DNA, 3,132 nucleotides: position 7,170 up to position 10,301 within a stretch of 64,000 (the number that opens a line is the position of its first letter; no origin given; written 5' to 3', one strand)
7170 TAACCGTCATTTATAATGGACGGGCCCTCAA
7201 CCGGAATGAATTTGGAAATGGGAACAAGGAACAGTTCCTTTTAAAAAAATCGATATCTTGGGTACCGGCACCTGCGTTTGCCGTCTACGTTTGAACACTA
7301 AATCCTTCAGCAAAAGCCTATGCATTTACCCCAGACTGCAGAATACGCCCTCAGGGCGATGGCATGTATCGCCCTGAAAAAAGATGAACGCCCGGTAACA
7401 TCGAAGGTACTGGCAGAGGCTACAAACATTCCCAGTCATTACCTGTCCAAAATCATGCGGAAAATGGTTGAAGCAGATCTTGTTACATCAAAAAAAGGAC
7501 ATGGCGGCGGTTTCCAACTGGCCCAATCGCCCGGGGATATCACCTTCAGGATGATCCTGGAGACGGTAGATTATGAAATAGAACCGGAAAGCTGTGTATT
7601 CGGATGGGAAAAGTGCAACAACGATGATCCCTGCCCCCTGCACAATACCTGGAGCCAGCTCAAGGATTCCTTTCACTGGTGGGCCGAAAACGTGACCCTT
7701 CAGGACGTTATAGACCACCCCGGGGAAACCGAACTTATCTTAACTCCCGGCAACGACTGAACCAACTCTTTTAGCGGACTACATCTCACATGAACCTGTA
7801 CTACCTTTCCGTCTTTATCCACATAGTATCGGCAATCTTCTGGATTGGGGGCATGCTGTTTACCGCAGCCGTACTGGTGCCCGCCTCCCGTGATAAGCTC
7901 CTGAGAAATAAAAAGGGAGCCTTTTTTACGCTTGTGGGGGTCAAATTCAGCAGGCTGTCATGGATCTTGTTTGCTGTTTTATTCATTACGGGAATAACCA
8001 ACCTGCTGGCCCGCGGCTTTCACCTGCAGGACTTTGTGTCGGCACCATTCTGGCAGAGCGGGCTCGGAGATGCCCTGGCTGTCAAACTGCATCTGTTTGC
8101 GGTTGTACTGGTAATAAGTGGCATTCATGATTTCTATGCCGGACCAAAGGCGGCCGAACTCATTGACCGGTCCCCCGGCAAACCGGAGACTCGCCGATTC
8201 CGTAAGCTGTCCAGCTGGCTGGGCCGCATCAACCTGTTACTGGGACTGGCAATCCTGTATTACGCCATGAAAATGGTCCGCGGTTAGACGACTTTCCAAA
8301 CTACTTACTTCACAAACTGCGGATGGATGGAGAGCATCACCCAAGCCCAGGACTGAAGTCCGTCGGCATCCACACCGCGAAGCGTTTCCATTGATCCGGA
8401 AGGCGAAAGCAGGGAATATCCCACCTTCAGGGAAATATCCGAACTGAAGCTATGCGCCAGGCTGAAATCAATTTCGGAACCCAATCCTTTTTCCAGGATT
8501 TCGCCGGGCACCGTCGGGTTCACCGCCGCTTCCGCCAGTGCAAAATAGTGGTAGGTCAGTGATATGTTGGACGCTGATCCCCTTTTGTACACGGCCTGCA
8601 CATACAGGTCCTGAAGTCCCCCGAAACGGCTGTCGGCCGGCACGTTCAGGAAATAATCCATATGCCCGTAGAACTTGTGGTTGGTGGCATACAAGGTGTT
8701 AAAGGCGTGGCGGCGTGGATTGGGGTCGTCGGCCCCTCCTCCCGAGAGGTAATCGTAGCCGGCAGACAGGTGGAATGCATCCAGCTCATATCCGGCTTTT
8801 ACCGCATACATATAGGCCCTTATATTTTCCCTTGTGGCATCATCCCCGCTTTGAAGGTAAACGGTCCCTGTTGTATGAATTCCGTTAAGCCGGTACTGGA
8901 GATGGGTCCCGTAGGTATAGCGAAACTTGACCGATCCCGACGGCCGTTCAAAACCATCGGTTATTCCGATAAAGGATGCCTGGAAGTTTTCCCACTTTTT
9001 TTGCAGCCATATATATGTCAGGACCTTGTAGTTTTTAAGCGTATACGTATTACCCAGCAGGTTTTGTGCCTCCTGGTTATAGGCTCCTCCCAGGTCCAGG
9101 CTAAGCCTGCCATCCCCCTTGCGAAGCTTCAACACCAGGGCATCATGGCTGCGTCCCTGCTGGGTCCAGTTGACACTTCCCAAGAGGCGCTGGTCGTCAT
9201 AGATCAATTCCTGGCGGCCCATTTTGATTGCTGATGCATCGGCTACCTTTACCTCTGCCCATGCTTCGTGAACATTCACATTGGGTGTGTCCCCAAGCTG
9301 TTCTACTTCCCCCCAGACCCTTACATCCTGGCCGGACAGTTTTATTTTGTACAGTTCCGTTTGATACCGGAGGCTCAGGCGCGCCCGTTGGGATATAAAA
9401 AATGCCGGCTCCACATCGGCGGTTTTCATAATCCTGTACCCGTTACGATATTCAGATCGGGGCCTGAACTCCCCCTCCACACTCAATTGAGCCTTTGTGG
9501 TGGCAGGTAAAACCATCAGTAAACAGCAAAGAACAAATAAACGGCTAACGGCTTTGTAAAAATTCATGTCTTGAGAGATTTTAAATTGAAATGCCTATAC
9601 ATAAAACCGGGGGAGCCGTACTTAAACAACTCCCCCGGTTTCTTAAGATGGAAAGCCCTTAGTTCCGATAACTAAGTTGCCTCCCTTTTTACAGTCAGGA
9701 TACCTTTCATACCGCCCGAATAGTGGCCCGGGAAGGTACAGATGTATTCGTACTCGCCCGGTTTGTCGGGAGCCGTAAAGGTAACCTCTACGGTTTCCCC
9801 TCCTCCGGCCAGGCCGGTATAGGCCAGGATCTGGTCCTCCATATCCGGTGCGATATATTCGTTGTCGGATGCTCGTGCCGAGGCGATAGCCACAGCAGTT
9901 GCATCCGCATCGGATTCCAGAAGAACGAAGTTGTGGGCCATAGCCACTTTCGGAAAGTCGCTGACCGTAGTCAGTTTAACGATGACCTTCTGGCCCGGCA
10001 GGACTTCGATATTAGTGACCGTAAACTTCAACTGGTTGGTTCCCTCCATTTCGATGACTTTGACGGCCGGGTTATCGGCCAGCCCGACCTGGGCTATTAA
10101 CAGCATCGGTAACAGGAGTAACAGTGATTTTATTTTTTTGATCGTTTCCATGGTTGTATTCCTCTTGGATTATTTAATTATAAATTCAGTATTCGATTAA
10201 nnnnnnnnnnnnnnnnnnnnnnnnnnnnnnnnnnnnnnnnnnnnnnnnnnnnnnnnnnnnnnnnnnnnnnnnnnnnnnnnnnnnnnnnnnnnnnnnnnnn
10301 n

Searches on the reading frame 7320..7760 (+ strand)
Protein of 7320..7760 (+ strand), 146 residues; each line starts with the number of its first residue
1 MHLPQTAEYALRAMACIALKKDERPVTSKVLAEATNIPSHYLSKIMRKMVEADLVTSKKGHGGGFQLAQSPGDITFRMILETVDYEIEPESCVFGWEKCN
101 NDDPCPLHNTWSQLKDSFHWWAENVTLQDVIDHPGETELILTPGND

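Call 43: search_protein_families(library=pfam, proteins=[window:7320-7760:+], max_evalue=0.0001)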
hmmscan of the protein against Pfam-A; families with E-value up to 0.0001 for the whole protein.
window:7320-7760:+ (146 aa): 1 family
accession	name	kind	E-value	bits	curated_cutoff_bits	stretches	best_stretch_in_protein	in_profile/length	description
PF02082.26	Rrf2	-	4.2e-34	118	30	1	5-132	3-131/132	Iron-dependent Transcriptional regulator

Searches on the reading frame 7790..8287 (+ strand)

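Call 43: search_protein_families(library=pfam, proteins=[window:7790-8287:+], max_evalue=0.0001)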
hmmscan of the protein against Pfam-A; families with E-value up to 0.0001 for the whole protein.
window:7790-8287:+ (165 aa): 2 families
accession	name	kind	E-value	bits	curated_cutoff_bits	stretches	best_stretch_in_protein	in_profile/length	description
PF05425.18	CopD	-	1.2e-09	38.9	32.1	1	52-157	6-100/105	Copper resistance protein D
PF13664.11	DUF4149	-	2.7e-06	28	24.6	1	14-124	2-96/102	Domain of unknown function (DUF4149)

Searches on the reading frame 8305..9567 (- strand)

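Call 12: search_protein_families(library=pfam, proteins=[window:8305-9567:-])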
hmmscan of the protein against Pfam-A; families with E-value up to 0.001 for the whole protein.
window:8305-9567:- (420 aa): 2 families
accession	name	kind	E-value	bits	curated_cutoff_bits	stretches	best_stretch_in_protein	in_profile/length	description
PF13372.12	Alginate_exp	-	3.7e-13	49.5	25.2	1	28-389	3-377/395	Alginate export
PF13609.12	Porin_4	-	0.0006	20.1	27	0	18-295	6-280/310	Gram-negative porin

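Call 21: search_protein_families(library=ncbifam, proteins=[window:8305-9567:-], max_evalue=0.01)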
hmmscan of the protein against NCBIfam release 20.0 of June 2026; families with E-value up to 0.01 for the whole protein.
window:8305-9567:- (420 aa): 0 families

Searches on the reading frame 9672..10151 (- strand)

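Call 12: search_protein_families(library=pfam, proteins=[window:9672-10151:-])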
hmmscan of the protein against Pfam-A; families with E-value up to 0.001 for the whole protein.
window:9672-10151:- (159 aa): 2 families
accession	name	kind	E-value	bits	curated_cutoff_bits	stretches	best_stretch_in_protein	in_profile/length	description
PF00127.26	Copper-bind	-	4e-15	56.5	21.2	1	37-155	8-99/99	Copper binding proteins, plastocyanin/azurin family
PF00394.28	Cu-oxidase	-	0.00013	22.6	21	0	31-89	91-151/157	Multicopper oxidase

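Call 21: search_protein_families(library=ncbifam, proteins=[window:9672-10151:-], max_evalue=0.01)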
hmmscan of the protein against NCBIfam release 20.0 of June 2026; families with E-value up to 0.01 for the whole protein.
window:9672-10151:- (159 aa): 4 families
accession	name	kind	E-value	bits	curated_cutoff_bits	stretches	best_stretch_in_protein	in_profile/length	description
TIGR02695.1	azurin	equivalog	1.1e-18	67.7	105.1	1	33-153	3-124/125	azurin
NF051440.1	CuResCopIPSEAE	equivalog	4.9e-06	26.4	280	1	116-155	141-179/180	copper-resistant cuproprotein CopI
TIGR02656.1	cyanin_plasto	equivalog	5.5e-06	26.7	87.85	1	39-155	10-99/99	plastocyanin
TIGR03095.1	rusti_cyanin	equivalog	0.0008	19.6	146.7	1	123-154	117-147/148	rusticyanin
